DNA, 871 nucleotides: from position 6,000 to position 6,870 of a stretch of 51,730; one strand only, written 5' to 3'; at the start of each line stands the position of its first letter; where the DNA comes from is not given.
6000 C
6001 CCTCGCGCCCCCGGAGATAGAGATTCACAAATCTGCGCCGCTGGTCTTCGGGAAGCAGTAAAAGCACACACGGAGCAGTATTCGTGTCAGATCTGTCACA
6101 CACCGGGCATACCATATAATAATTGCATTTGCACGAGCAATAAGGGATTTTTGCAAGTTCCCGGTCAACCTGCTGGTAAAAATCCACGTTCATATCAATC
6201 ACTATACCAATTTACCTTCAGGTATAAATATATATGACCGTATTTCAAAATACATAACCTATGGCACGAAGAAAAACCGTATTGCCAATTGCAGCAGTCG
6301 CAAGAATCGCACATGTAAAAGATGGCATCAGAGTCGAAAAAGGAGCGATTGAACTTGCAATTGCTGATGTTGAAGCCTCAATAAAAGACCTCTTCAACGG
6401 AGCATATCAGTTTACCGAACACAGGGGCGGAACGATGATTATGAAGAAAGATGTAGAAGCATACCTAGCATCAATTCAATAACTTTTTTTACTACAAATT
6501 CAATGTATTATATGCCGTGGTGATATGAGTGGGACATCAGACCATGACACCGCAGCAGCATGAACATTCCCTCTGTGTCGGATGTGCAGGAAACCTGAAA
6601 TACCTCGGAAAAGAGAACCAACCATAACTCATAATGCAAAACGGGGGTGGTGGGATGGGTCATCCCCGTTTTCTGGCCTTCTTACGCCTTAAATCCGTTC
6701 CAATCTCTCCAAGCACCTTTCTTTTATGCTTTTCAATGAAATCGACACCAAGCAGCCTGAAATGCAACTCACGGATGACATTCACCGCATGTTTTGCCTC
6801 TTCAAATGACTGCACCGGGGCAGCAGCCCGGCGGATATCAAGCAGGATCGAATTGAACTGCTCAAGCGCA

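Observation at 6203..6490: Virus-encoded archaeal histone as an autonomous, counter-oriented cassette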

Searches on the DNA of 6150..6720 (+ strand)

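Call 54: search_rna_families(source=window, start=6150, end=6720, threshold=evalue, max_evalue=10)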
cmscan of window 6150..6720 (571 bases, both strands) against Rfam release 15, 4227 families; matches with E-value up to 10: 1.
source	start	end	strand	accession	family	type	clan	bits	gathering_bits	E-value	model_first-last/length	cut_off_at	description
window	6643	6667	+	RF01837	toga_FSE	Cis-reg; frameshift_element;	-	17.8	40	1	1-29/29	no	togavirus ribosomal frameshift element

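Call 62: build_rna_model(alignment_id=A7, structure=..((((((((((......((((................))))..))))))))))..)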
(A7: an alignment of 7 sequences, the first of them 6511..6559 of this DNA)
Model R1 built from alignment A7 (7 sequences, 56 columns); structure: as given.
model positions 49; base pairs 14; branch points 0; effective number of sequences 7; information 1.11 bits per position. Calibrated on 0.2 Mb of random sequence (short: E-values are rough).
structure used (alignment columns):
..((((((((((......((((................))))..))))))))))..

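Call 63: search_with_rna_model(model_id=R1, sources=[window, L001, L002, L003, L004, L005, L006, L007, L008, L009, L010, L011, L012, L013, L014, L015, L016, L017, L018, L019], max_evalue=1, make_alignment=true)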
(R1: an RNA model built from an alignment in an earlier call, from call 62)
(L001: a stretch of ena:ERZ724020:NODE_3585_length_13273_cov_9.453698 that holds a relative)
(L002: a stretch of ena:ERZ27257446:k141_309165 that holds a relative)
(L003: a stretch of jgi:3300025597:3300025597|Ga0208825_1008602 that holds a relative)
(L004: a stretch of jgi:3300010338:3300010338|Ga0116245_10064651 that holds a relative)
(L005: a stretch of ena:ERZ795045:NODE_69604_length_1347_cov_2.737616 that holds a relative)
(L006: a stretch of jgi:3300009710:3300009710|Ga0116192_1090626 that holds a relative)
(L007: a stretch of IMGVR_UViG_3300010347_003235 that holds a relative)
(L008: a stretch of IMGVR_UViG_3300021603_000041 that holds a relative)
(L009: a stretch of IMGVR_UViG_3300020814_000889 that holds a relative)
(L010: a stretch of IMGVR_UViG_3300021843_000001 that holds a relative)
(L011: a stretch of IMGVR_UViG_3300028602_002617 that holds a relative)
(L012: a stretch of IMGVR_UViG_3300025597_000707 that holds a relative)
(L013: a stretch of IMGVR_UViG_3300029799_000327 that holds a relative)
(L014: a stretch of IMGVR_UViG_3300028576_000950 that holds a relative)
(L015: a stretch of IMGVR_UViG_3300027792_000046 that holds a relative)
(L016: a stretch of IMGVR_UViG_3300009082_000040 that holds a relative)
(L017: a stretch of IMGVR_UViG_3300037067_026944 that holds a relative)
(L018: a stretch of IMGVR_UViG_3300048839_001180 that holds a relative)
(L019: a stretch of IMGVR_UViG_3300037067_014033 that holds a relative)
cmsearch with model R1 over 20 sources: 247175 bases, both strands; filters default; matches with E-value up to 1: 18.
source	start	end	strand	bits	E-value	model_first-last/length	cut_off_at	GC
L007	5009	5056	+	68.3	2.9e-20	1-49/49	no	0.5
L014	2075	2122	+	67.5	5.4e-20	1-49/49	no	0.48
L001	8791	8839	+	67.4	6.2e-20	1-49/49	no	0.55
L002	6080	6128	+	67.4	6.2e-20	1-49/49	no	0.55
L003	2435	2483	+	67.4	6.2e-20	1-49/49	no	0.55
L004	1654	1702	+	67.4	6.2e-20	1-49/49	no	0.55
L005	744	792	+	67.4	6.2e-20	1-49/49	no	0.55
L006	299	347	+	67.4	6.2e-20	1-49/49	no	0.55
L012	10262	10309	+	67.2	7.2e-20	1-49/49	no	0.52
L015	10262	10310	+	65.2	3.4e-19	1-49/49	no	0.51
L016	10262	10310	+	65.2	3.4e-19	1-49/49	no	0.51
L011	7765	7812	+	64.1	8.1e-19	1-49/49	no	0.54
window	6511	6559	+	61.2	7.9e-18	1-49/49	no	0.55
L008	8311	8358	+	60.6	1.3e-17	1-49/49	no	0.54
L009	8294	8341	+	60.6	1.3e-17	1-49/49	no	0.54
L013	10262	10309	+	60.6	1.3e-17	1-49/49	no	0.54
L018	10267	10322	+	55.8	5.8e-16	1-49/49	no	0.5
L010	10262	10271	+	12.1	0.5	1-10/49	3'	0.6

Alignment A8: 18 matches aligned to the model, 56 columns, each read 5' to 3' on its own strand. Consensus structure (alignment columns), stored with it:
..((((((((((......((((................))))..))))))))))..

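Call 82: search_with_rna_model(model_id=R1, sources=[L017, L019, L020, L021], filters=off, max_evalue=10, show_alignments=4)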
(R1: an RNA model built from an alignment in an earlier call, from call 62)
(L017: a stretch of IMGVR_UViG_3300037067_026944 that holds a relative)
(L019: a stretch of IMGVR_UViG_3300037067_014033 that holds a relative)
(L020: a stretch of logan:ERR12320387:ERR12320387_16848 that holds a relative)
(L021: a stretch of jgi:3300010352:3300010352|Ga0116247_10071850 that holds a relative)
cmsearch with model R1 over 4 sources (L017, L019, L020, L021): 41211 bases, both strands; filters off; matches with E-value up to 10: 15.
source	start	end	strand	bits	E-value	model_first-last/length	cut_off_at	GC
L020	3465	3511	+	20.5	0.00011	1-49/49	no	0.62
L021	661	704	+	16.9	0.0019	1-49/49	no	0.48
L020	5697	5709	+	9.2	0.78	1-49/49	no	0.69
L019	14770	14800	-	8.3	1.6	1-49/49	no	0.35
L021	1690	1708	+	8.2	1.9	1-49/49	no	0.53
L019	16817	16907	+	8.1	1.9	1-49/49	no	0.33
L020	11287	11301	+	7.6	3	1-49/49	no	0.4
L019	9929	9983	-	7.4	3.4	1-49/49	no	0.24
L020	12313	12335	-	7.4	3.5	1-49/49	no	0.48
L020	2399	2427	+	7.1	4.3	1-49/49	no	0.48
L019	3734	3759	+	6.9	5.1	1-49/49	no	0.46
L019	18129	18143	-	6.7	5.7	1-49/49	no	0.4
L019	18150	18172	+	6.5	6.7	1-49/49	no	0.43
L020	11501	11519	+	6.4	7.2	1-49/49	no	0.47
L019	9814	9853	-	6.2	8.7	1-49/49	no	0.45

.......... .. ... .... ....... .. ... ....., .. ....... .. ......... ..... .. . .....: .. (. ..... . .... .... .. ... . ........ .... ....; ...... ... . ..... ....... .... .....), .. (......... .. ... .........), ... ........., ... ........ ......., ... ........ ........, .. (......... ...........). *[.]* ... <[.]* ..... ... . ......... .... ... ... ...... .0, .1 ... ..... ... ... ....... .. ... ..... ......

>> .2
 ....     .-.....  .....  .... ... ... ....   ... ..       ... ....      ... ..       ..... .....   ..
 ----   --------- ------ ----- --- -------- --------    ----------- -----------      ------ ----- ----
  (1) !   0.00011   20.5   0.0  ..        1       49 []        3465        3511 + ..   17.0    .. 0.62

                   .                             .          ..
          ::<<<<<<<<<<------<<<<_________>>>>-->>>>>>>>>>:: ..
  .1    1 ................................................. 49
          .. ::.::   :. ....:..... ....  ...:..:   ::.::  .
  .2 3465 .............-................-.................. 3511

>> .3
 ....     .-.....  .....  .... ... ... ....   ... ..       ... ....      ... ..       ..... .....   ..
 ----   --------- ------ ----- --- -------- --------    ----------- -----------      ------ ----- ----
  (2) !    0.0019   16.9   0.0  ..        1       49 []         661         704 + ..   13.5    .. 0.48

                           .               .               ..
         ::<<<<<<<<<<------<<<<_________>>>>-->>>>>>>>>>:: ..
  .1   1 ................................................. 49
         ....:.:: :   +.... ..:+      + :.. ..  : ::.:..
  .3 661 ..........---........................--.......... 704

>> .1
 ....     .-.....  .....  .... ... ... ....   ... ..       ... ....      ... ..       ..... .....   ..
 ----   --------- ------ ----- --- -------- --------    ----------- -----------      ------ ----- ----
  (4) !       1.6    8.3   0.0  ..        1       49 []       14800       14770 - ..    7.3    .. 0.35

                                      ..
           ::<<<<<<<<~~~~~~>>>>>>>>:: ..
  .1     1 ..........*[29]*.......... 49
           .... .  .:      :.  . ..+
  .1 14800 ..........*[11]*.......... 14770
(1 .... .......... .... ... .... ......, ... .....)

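Call 94: search_with_rna_model(model_id=R1, source=L029, filters=off, max_evalue=1, show_alignments=1)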
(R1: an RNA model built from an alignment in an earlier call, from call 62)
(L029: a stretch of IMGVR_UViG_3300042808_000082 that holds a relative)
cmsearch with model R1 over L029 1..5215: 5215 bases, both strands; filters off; matches with E-value up to 1: 2.
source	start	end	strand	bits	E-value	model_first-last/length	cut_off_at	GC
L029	4754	4782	-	11.2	0.021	1-49/49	no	0.41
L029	1631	1712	+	10.2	0.047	1-49/49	no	0.49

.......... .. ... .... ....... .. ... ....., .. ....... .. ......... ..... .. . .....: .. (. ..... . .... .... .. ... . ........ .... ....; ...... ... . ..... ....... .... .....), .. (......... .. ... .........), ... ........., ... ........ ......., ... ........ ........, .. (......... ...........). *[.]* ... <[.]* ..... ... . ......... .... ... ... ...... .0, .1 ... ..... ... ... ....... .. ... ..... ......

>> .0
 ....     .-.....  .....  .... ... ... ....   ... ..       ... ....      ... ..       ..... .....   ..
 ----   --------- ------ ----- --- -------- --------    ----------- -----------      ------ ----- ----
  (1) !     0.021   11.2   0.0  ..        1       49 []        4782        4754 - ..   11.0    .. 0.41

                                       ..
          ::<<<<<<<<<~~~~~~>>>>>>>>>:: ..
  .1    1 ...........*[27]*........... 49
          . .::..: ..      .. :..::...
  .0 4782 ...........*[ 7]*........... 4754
